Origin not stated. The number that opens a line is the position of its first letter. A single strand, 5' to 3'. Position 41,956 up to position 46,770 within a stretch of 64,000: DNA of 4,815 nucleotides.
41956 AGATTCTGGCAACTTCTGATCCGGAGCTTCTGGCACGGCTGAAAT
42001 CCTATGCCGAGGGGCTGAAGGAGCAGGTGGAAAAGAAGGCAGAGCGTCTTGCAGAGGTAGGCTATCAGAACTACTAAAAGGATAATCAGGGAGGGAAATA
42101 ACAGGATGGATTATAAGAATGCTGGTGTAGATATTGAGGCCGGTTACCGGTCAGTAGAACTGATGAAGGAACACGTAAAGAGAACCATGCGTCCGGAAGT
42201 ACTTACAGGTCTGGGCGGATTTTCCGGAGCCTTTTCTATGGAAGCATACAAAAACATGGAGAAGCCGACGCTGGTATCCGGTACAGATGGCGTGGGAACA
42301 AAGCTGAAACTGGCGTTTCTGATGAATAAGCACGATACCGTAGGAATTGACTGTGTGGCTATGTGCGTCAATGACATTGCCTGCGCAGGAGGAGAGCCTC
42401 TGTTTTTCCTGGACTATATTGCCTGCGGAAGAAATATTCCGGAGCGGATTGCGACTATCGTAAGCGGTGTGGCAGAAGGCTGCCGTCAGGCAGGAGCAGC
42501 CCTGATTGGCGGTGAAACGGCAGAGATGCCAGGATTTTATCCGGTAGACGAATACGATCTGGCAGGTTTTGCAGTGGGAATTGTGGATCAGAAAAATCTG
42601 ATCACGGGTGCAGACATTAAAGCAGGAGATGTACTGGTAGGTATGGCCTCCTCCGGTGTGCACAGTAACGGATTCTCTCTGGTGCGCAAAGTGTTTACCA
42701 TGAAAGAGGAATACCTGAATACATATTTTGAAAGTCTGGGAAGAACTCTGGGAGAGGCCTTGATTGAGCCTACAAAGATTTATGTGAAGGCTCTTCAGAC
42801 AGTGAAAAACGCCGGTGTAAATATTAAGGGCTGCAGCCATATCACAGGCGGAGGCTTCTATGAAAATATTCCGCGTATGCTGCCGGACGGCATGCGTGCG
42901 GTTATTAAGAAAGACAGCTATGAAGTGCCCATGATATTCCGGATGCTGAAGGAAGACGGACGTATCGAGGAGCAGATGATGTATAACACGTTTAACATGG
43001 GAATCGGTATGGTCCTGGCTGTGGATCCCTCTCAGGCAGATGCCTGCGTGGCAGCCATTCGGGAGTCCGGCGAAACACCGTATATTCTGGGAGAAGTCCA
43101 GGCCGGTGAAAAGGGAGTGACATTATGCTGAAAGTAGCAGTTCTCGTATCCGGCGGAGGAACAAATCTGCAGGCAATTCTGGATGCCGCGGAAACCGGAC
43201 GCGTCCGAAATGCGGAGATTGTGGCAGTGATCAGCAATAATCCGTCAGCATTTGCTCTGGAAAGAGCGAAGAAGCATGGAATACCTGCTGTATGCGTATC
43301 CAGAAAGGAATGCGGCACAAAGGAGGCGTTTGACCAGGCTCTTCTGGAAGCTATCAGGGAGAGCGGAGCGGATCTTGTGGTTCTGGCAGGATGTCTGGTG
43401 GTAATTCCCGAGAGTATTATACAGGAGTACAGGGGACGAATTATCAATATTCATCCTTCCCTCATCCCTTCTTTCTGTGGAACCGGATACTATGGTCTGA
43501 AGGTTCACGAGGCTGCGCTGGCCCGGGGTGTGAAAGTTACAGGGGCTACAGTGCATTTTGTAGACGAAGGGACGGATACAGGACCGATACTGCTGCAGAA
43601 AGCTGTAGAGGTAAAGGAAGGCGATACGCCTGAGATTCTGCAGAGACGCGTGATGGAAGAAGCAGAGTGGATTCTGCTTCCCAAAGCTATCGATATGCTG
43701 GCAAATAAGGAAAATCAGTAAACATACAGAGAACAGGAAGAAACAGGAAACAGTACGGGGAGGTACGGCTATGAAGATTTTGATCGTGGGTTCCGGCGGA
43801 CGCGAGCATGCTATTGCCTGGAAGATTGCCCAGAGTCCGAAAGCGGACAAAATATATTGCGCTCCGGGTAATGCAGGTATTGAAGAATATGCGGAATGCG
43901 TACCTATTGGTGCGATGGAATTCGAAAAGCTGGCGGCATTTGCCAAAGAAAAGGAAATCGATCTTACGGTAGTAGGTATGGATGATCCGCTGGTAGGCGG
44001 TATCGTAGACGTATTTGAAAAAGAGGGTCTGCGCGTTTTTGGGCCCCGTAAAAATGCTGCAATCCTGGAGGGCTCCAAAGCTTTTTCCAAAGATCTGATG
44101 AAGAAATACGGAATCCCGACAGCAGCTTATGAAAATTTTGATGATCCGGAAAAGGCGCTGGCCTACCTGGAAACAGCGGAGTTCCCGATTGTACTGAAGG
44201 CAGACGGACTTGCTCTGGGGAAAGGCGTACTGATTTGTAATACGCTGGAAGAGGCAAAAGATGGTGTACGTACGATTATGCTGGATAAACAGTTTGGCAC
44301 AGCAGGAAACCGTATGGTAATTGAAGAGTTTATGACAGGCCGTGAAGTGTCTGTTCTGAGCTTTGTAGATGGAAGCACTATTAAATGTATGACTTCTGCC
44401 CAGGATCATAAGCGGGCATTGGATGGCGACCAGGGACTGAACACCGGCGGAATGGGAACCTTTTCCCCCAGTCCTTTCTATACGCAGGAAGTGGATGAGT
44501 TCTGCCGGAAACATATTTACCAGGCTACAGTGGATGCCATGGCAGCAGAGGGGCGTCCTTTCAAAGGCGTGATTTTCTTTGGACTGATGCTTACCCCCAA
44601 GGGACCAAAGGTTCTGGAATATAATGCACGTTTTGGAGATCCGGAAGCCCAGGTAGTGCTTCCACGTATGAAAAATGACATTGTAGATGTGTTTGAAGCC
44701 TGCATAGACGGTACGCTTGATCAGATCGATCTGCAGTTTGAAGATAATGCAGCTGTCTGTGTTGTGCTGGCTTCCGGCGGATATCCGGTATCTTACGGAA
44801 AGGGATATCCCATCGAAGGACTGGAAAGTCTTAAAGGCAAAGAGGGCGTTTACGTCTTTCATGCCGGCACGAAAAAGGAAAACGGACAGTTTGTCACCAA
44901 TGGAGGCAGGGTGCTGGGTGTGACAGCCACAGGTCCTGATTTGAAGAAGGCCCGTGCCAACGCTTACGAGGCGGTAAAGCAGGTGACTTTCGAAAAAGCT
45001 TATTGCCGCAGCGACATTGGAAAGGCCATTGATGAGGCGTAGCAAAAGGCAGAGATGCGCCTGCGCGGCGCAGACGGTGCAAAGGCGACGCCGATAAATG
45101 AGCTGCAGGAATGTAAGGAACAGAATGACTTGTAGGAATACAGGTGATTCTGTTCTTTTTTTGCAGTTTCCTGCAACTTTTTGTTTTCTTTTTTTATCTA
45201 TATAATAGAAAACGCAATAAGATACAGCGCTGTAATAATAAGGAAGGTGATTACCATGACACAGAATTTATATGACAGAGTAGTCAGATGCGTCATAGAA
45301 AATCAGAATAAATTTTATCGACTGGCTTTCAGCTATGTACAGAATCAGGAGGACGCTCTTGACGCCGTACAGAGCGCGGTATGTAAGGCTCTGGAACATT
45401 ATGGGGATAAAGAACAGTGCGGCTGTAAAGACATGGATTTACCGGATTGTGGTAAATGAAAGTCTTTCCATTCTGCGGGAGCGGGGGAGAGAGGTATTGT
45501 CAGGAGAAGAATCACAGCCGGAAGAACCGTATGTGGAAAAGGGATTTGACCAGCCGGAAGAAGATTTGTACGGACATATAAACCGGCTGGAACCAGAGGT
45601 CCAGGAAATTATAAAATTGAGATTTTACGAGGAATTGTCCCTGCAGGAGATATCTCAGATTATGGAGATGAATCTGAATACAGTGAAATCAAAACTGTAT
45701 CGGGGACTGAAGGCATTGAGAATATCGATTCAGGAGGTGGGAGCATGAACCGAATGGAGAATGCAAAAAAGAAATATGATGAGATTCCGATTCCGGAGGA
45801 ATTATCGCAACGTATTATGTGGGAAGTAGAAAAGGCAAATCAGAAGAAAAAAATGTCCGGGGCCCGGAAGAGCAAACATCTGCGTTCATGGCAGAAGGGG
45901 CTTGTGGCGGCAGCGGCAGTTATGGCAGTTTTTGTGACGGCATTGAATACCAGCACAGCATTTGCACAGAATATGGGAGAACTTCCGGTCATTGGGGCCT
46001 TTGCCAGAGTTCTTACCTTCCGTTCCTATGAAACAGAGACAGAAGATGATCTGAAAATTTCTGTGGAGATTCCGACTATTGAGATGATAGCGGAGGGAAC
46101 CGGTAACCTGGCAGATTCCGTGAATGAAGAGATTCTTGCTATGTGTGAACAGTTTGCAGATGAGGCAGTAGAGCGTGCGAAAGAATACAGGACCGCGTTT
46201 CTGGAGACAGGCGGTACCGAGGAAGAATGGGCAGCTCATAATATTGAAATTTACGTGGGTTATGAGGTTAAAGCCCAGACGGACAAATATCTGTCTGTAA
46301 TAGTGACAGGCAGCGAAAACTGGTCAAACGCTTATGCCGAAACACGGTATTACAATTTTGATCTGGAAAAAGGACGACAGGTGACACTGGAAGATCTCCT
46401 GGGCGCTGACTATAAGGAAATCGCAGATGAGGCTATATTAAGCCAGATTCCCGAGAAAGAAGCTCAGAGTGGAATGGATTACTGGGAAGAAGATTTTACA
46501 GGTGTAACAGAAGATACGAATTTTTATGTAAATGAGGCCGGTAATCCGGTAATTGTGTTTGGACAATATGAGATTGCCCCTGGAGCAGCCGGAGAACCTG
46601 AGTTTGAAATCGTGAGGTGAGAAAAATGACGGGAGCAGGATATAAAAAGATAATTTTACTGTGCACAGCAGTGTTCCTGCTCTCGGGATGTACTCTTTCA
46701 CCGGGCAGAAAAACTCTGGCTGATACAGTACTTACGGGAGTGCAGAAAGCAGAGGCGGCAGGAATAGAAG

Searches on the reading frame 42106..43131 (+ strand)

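Call 61: search_protein_families(library=pfam, proteins=[window:42106-43131:+], max_evalue=0.0001)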
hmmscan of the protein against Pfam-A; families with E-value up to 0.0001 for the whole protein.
window:42106-43131:+ (341 aa): 2 families
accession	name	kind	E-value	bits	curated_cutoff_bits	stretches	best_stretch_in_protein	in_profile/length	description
PF02769.27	AIRS_C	-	3.9e-32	112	23.1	1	172-337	1-151/156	AIR synthase related protein, C-terminal domain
PF00586.29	AIRS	-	8.1e-27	94.3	24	1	54-160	13-112/112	AIR synthase related protein, N-terminal domain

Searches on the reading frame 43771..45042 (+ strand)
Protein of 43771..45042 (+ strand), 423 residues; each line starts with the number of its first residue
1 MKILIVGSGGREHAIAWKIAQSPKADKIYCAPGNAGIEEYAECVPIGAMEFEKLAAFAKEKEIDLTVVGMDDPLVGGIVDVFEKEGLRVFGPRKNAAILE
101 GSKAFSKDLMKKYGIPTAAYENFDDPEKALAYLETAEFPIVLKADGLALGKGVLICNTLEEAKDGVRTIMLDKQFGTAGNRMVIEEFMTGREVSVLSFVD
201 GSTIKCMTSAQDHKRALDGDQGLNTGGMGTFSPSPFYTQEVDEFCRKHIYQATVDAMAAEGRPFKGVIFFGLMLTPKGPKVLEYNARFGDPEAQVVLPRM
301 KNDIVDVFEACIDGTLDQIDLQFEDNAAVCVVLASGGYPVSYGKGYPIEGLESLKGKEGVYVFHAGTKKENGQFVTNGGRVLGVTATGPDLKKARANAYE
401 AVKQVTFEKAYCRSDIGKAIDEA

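Call 61: search_protein_families(library=pfam, proteins=[window:43771-45042:+], max_evalue=0.0001)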
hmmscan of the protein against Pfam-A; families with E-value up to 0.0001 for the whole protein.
window:43771-45042:+ (423 aa): 5 families
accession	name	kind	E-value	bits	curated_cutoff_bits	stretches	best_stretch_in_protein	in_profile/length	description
PF01071.24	GARS_A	-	1.4e-78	263.7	27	1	101-293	1-194/194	Phosphoribosylglycinamide synthetase, ATP-grasp (A) domain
PF02844.21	GARS_N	-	1.6e-40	138.3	29.5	1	1-100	1-100/100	Phosphoribosylglycinamide synthetase, N domain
PF02843.22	GARS_C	-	4.9e-35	120.2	34.8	1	328-418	1-91/92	Phosphoribosylglycinamide synthetase, C domain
PF02222.28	ATP-grasp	-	5.5e-06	26.6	27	1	109-208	2-99/179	ATP-grasp domain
PF02786.22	CPSase_L_D2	-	1.2e-05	25.4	19.8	1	105-287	4-179/211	Carbamoyl-phosphate synthase L chain, ATP binding domain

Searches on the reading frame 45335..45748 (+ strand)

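Call 88: search_protein_families(library=pfam, proteins=[window:45335-45748:+], max_evalue=0.0001)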
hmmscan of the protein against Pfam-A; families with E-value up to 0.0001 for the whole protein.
window:45335-45748:+ (137 aa): 2 families
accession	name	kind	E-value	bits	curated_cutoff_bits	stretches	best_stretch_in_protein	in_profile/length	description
PF08281.18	Sigma70_r4_2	-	3.3e-15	55.9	25.7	1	82-128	8-54/54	Sigma-70, region 4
PF04545.22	Sigma70_r4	-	4.3e-11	42.6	24.1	1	83-129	3-49/50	Sigma-70, region 4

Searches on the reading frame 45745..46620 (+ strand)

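Call 61: search_protein_families(library=pfam, proteins=[window:45745-46620:+], max_evalue=0.0001)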
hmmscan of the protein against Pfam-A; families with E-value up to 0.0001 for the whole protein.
window:45745-46620:+ (291 aa): 3 families
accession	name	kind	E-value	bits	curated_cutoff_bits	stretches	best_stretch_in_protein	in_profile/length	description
PF11738.13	DUF3298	-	9.5e-16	58.9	24.1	1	216-289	1-81/84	Protein of unknown function (DUF3298)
PF13786.12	DUF4179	-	8.1e-07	29.8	30.1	1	45-107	2-67/94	Domain of unknown function (DUF4179)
PF13739.11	PdaC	-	2.5e-06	28.9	29.1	1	98-189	3-84/95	Deacetylase PdaC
